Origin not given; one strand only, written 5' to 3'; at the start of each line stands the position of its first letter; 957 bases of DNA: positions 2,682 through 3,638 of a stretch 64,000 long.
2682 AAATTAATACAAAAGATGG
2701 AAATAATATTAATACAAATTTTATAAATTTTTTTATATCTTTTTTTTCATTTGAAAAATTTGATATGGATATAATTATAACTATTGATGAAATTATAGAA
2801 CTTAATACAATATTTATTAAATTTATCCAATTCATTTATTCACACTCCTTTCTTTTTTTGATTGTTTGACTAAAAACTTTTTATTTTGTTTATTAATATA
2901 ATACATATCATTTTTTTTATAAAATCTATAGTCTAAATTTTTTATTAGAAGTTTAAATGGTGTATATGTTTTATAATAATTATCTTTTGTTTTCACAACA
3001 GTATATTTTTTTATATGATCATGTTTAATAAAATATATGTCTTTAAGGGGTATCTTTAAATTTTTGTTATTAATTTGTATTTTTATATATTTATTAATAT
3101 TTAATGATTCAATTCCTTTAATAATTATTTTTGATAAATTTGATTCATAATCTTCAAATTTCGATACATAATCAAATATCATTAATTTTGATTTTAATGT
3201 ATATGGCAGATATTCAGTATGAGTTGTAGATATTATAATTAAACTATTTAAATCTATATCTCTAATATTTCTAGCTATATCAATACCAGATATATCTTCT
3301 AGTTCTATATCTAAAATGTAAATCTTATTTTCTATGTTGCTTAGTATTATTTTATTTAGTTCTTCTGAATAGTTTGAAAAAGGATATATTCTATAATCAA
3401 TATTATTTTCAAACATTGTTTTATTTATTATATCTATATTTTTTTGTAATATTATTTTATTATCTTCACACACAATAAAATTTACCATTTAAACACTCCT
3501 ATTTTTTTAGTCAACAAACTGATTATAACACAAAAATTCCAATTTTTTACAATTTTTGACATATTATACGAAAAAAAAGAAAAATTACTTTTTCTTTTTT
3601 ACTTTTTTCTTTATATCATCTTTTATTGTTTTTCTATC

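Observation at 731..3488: agr-type quorum-sensing locus with split, convergent architecture (agrB-agrD -> <- agrC-agrA)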

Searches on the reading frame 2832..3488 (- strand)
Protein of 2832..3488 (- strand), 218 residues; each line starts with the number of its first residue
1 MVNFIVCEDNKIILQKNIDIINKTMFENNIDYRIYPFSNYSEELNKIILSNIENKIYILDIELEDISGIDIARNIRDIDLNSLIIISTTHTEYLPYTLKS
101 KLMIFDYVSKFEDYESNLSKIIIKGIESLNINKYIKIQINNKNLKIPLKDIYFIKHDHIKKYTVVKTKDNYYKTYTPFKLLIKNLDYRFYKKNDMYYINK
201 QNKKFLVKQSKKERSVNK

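Call 3: search_protein_families(library=pfam, proteins=[window:2832-3488:-], max_evalue=0.1)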
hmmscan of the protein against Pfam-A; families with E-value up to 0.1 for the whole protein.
window:2832-3488:- (218 aa): 2 families
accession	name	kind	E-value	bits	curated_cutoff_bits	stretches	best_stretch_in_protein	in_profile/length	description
PF00072.30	Response_reg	-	1.5e-06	28.8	30.2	1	6-113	3-102/111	Response regulator receiver domain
PF23952.1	LRR_EndoS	-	0.026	15.2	27.9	1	49-130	21-85/116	Endo-beta-N-acetylglucosaminidase EndoS LRR domain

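Call 4: search_protein_families(library=ncbifam, proteins=[window:2832-3488:-], max_evalue=0.1)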
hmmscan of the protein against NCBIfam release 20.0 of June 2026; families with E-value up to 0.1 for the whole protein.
window:2832-3488:- (218 aa): 10 families
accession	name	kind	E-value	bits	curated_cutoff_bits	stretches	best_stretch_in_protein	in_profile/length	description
NF033117.2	vanR_ACDEGLN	exception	0.00019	21.1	350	1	19-94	12-82/226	VanR-ABDEGLN family response regulator transcription factor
NF010684.1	PRK14084.1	equivalog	0.0012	18.6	375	0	39-122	34-116/254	response regulator transcription factor LytR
NF008469.0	PRK11361.1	equivalog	0.002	16.9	714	1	49-126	44-120/461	acetoacetate metabolism transcriptional regulator AtoC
NF008034.0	PRK10766.1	equivalog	0.0077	15.8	275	1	5-110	6-102/231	two-component system response regulator TorR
NF033791.1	ActR_PrrA_rreg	equivalog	0.0081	16.2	250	1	51-116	43-108/173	ActR/PrrA/RegA family redox response regulator transcription factor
NF041733.1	resp_reg_CseB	equivalog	0.012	15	350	1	51-89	42-80/228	two-component system response regulator CseB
NF006900.1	PRK09390.1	equivalog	0.015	14.8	255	1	49-112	44-108/203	response regulator FixJ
NF008296.0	PRK11083.1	equivalog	0.018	14.5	273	1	50-108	44-101/228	two-component system response regulator CreB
TIGR01818.1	ntrC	equivalog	0.048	12.5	558.6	1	31-119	22-108/463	nitrogen regulation protein NR(I)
NF007935.0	PRK10651.1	equivalog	0.089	12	250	0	51-88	50-87/216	two-component system response regulator NarL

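Call 8: find_homologous_proteins(query=window:2832-3488:-, max_evalue=0.001)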
Query window:2832-3488:- (218 aa): 198 proteins with E <= 0.001 among 762 candidates; the best 120 are listed.
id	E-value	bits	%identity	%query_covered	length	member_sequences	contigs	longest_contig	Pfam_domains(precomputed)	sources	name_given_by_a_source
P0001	4.7e-129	446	100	100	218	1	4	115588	PF00072.31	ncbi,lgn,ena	-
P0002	1.4e-125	435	98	100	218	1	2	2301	PF00072.31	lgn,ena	-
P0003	1.2e-124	432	98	100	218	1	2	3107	PF00072.31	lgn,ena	-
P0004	9.6e-80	285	65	100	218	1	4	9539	PF00072.31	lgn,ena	-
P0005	1.4e-79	285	67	100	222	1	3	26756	PF00072.31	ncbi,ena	-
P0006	1.4e-77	278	67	99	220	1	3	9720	PF00072.31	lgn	-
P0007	2.9e-77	277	65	99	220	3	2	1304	PF00072.31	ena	-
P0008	4.5e-76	273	66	100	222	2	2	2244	PF00072.31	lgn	-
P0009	2.3e-75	271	67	95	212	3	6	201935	PF00072.31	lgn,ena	-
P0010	1.4e-74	268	65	100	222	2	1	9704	PF00072.31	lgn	-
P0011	3.0e-72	261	64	98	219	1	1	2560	PF00072.31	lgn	-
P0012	1.9e-69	252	61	99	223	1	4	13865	PF00072.31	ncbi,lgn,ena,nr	ncbi:MAG: response regulator [Bacilli bacterium]|nr:response regulator [Bacilli bacterium]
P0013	1.9e-60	222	58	94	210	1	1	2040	PF04397.22,PF00072.31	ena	-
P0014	6.9e-60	220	58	91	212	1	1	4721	PF00072.31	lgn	-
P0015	1.6e-59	219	57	95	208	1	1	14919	PF00072.31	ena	-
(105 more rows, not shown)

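Call 13: find_related_loci(query=A1, collection=genome_contigs, flank=6000)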
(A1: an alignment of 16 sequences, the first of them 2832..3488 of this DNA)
Query A1 (218 aa) in genome_contigs; peptide patterns used: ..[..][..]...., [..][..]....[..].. (x = any residue, [..] = any of these).
80 stretches matched a pattern; 46 encode a relative of the query (tblastn E <= 1e-3); 46 distinct loci.
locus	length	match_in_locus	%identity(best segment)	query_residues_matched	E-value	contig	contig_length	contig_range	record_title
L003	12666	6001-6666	67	1-218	3e-86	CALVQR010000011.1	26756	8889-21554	MAG: uncultured Bacilli bacterium isolate BRZ_AQ__bin80 genome assembly, contig: BRZ_AQ__NODE_2533_length_26756_cov_4.94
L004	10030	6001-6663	61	1-216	1e-76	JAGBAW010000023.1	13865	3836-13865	MAG: Bacilli bacterium isolate RGIG8951 Water_deer_Rectum-1__c253594, whole genome shotgun sequence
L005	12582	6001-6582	56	1-194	7e-61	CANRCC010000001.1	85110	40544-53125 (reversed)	MAG: uncultured Bacilli bacterium isolate Lapin-028__bin32 genome assembly, contig: Lapin-028__NODE_204_length_85110_cov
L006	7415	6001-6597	58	1-199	4e-60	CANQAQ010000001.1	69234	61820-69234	MAG: uncultured Bacilli bacterium isolate Lapin-002__bin21 genome assembly, contig: Lapin-002__NODE_486_length_69234_cov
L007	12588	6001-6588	55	1-196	6e-58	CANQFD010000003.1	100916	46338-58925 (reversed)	MAG: uncultured Bacilli bacterium isolate Lapin-003-2__bin2 genome assembly, contig: Lapin-003-2__NODE_167_length_100916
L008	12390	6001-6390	68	1-130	1e-54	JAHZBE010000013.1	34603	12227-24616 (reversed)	MAG: bacterium isolate HRGM_Genome_2006 HRGM_Genome_2006_13, whole genome shotgun sequence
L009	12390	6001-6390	68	1-130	1e-54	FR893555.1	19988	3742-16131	Clostridium sp. CAG:433 genomic scaffold, scf72, whole genome shotgun sequence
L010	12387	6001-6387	71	1-129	1e-52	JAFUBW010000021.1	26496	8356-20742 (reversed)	MAG: Bacilli bacterium isolate RGIG4353 Roe_deer_Jejunum-2__c134621, whole genome shotgun sequence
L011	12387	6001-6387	65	1-129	3e-50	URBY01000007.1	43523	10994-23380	uncultured Tenericutes bacterium isolate UMGS855 genome assembly, contig: NODE_640_length_43523_cov_6.070995, whole geno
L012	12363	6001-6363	66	1-122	4e-45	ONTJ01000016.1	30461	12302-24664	uncultured Clostridiales bacterium isolate RUG630 genome assembly, contig: k87_11808656, whole genome shotgun sequence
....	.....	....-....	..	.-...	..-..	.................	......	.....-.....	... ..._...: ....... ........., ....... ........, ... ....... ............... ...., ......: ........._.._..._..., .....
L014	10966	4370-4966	35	1-199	5e-33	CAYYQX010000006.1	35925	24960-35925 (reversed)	MAG TPA_asm: uncultured Muribaculaceae bacterium isolate SRP192927_co3_95 genome assembly, contig: NODE_2176_length_3592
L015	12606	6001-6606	39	1-202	2e-32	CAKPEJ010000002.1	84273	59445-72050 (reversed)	MAG: uncultured Bacilli bacterium isolate REFINED_METABAT215_TOP10_CONTIGS_1500_ASSEMBLY_K77_MERGED__Hadza_MoBio_hadza-E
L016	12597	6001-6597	35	1-199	2e-32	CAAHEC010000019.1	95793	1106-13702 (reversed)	MAG TPA_asm: Bacilli bacterium, isolate HGM10828, WGS project CAAHEC010000000 data, contig: SRS820626_38_k75_167473, who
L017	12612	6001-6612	37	1-204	3e-32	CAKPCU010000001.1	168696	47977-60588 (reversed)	MAG: uncultured Bacilli bacterium isolate REFINED_METABAT215_TOP10_CONTIGS_1500_ASSEMBLY_K77_MERGED__Hadza_MoBio_C-REDO_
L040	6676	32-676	29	1-204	3e-14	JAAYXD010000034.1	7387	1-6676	MAG: Clostridiaceae bacterium isolate AS02xzSISU_46 8420_AS02, whole genome shotgun sequence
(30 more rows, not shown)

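Call 19: predict_structure(alignment_id=A1)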
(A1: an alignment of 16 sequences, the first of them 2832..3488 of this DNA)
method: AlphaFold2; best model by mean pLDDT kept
length: 218 residues; sequences in the alignment: 16
mean_pLDDT: 82.7   pTM: 0.69
mean pLDDT of the five models: 82.7, 82.6, 80.7, 80.0, 80.0
residues with pLDDT >= 90: 81; 70-90: 103; 50-70: 20; < 50: 14
segments of 3 or more residues with pLDDT < 50: 100-102, 208-218
pLDDT, mean of each block of 10 residues (from residue 1): 93 93 89 94 93 90 83 86 82 52 61 85 82 83 88 92 91 91 87 93 60 40
secondary structure, 60 per line:
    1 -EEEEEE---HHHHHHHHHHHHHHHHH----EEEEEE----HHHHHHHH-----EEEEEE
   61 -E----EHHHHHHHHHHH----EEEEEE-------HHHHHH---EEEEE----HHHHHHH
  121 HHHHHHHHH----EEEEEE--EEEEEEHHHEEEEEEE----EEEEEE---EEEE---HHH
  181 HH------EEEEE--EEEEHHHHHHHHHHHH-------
elements in order: E2-7 H11-27 E32-37 H42-49 E55-60 H68-78 E83-88 H96-101 E105-109 H114-129 E134-139 E142-147 E151-157 E162-167 E171-174 H178-182 E189-193 E196-199 H200-211

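Call 23: fold_search(model_id=the predicted structure, library=pdb)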
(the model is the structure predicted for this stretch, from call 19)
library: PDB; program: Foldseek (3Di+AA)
matches with E <= 10: 1274; with E <= 0.001: 125
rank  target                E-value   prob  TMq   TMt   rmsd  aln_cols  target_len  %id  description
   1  4cbv_C                4.0e-11  1.00  0.53  0.47  12.2       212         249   21  X-ray structure of full-length ComE from Streptococcus pneumoniae. (released 2014-02-12)
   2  4cbv_F                5.9e-11  1.00  0.55  0.47   9.3       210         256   20  X-ray structure of full-length ComE from Streptococcus pneumoniae. (released 2014-02-12)
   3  4cbv_A                5.9e-11  1.00  0.52  0.46  12.2       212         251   20  X-ray structure of full-length ComE from Streptococcus pneumoniae. (released 2014-02-12)
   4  4cbv_E                1.3e-10  1.00  0.48  0.43  12.2       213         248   21  X-ray structure of full-length ComE from Streptococcus pneumoniae. (released 2014-02-12)
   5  4cbv_D                1.9e-10  1.00  0.53  0.47   9.9       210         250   20  X-ray structure of full-length ComE from Streptococcus pneumoniae. (released 2014-02-12)
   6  3jte                  4.8e-06  1.00  0.50  0.82   2.5       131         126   24  Crystal structure of response regulator receiver domain Protein from clostridium thermocellum (released 2009-09-22)
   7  3crn_A                1.8e-05  1.00  0.49  0.79   2.5       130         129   18  Crystal structure of response regulator receiver domain protein (CheY-like) from Methanospirillum hungatei JF-1 (released 2008-04-22)
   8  3a0u                  3.1e-05  1.00  0.47  0.84   2.6       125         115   26  Crystal structure of response regulator protein TrrA (TM1360) from Thermotoga maritima in complex with Mg(2+)-BeF (wild  (released 2009-10-20)
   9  6swl_A                3.5e-05  1.00  0.49  0.77   2.9       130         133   19  The REC domain of XynC, a response regulator from Geobacillus stearothermophilus (released 2020-10-14)
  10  3cu5_B                7.8e-05  1.00  0.50  0.81   2.6       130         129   15  Crystal structure of a two component transcriptional regulator AraC from Clostridium phytofermentans ISDg (released 2008-05-06)
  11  3crn_B                8.8e-05  1.00  0.47  0.77   3.0       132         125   15  Crystal structure of response regulator receiver domain protein (CheY-like) from Methanospirillum hungatei JF-1 (released 2008-04-22)
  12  28tm_D                1.0e-04  1.00  0.43  0.85   3.9       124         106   13  Structure of an uncharacterized Rossmann fold protein from Homo sapiens (released 2026-03-11)
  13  1zy2_A                1.0e-04  1.00  0.47  0.69   2.9       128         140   19  Crystal structure of the phosphorylated receiver domain of the transcription regulator NtrC1 from Aquifex aeolicus (released 2005-08-16)
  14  6ifh                  1.1e-04  1.00  0.47  0.82   2.7       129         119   14  Unphosphorylated Spo0F from Paenisporosarcina sp. TG-14 (released 2019-01-16)
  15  4kfc_B                1.1e-04  1.00  0.49  0.48   4.9       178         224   13  Crystal structure of a hyperactive mutant of response regulator KdpE complexed to its promoter DNA (released 2014-02-19)
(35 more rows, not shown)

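Call 24: search_protein_families(library=pfam, alignment_id=A1, max_evalue=10)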
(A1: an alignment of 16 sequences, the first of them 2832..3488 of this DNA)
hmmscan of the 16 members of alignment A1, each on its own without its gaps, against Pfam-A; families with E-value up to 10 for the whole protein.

A. member 1, window:2832-3488:- (218 aa): 3 families
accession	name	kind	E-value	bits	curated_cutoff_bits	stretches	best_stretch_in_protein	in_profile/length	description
PF00072.30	Response_reg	-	1.5e-06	28.8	30.2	1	6-113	3-102/111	Response regulator receiver domain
PF23952.1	LRR_EndoS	-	0.026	15.2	27.9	1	49-130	21-85/116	Endo-beta-N-acetylglucosaminidase EndoS LRR domain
PF21582.3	CBM30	-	0.11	12.8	27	1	129-163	112-148/170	Carbohydrate binding domain 30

B. families by the number of members that match (of 16 scanned): 20 families
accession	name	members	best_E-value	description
PF00072.30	Response_reg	16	3e-08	Response regulator receiver domain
PF04397.21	LytTR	10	3e-06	LytTr DNA-binding domain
PF02825.26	WWE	2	0.0018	WWE domain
PF00271.37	Helicase_C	2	0.05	Helicase conserved C-terminal domain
PF10035.14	DUF2179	2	0.092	Uncharacterized protein conserved in bacteria (DUF2179)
PF22377.2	TarS_C2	1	0.023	TarS C-terminal domain 2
PF09330.16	Lact-deh-memb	1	0.025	D-lactate dehydrogenase, membrane binding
PF23952.1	LRR_EndoS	1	0.026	Endo-beta-N-acetylglucosaminidase EndoS LRR domain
PF09302.16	XLF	1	0.03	XLF N-terminal domain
PF00517.22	GP41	1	0.031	Retroviral envelope protein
PF17290.8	Arena_ncap_C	1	0.06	Arenavirus nucleocapsid C-terminal domain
PF11396.14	PepSY_like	1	0.076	Putative beta-lactamase-inhibitor-like, PepSY-like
PF21582.3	CBM30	1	0.11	Carbohydrate binding domain 30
PF08795.16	DUF1796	1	0.12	Putative papain-like cysteine peptidase (DUF1796)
PF00070.33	Pyr_redox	1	0.21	Pyridine nucleotide-disulphide oxidoreductase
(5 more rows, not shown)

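Call 35: search_solved_structures(query=A1, max_evalue=1, show_alignments=3)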
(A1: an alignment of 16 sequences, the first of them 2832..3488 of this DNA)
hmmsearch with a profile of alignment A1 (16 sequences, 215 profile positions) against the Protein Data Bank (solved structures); distinct sequences matched with E-value up to 1: 51.
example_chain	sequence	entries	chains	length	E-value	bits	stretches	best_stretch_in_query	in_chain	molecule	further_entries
3a0u_A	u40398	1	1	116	8.5e-06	29.1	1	32-94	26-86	Response regulator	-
3a0r_B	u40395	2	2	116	8.6e-06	29.1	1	32-94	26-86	Response regulator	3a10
4cbv_A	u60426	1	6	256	2.3e-05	27.7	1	35-205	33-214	COME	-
4mld_A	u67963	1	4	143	0.00036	23.8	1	35-126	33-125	Response regulator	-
3bs1_A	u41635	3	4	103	0.00055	23.2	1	131-207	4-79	Accessory gene regulator protein A | Accessory gene regulator A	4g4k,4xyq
4ml3_A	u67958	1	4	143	0.00065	23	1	35-126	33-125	Response regulator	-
4xqq_A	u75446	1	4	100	0.00082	22.7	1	133-207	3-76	Accessory gene regulator A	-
3b2n_A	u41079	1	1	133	0.00084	22.6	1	5-90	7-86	Uncharacterized protein Q99UF4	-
3jte_A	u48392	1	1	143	0.00085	22.6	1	20-129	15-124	Response regulator receiver protein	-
4xqj_A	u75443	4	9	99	0.001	22.3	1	134-207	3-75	Accessory gene regulator A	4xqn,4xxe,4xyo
3cfy_A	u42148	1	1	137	0.011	19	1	32-91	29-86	Putative LuxO repressor protein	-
6is1_A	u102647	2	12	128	0.016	18.5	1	55-91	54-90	Response regulator ArlR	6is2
6is3_C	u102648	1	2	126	0.016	18.4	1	55-90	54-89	Response regulator ArlR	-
6m8o_A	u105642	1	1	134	0.016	18.4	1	41-94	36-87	DNA-binding response regulator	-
8fk2_A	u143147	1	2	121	0.017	18.4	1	50-93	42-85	Putative response regulator CovR VicR-like protein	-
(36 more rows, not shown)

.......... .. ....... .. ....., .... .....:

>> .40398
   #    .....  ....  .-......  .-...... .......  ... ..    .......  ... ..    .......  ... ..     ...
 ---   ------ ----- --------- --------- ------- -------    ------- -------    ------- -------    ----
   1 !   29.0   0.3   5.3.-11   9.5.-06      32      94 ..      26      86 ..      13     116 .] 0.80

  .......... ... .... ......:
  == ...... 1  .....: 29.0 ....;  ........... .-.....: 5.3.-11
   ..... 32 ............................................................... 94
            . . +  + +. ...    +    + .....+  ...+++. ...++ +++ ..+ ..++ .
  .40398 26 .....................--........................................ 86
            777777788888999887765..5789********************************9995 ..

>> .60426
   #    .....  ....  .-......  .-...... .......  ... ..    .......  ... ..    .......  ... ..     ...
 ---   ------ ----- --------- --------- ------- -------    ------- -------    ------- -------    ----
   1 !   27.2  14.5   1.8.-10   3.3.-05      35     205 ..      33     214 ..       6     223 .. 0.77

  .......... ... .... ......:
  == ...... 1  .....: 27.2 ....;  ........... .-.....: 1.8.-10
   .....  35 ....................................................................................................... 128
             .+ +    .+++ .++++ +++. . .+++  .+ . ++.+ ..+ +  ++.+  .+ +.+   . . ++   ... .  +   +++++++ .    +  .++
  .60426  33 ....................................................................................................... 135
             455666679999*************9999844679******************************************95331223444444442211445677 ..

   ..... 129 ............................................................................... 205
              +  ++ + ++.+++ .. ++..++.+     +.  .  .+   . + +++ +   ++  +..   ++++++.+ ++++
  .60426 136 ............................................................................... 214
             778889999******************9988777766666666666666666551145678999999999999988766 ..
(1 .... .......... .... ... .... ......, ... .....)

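Call 55: search_protein_families(library=pfam, proteins=[L005:6625-7899:+], max_evalue=0.001)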
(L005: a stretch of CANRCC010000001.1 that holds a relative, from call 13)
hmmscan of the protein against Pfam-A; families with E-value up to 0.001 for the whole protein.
L005:6625-7899:+ (424 aa): 1 family
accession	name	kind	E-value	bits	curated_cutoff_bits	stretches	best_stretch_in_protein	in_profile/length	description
PF04647.20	AgrB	-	4.6e-07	29.8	23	1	238-342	7-111/185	Accessory gene regulator B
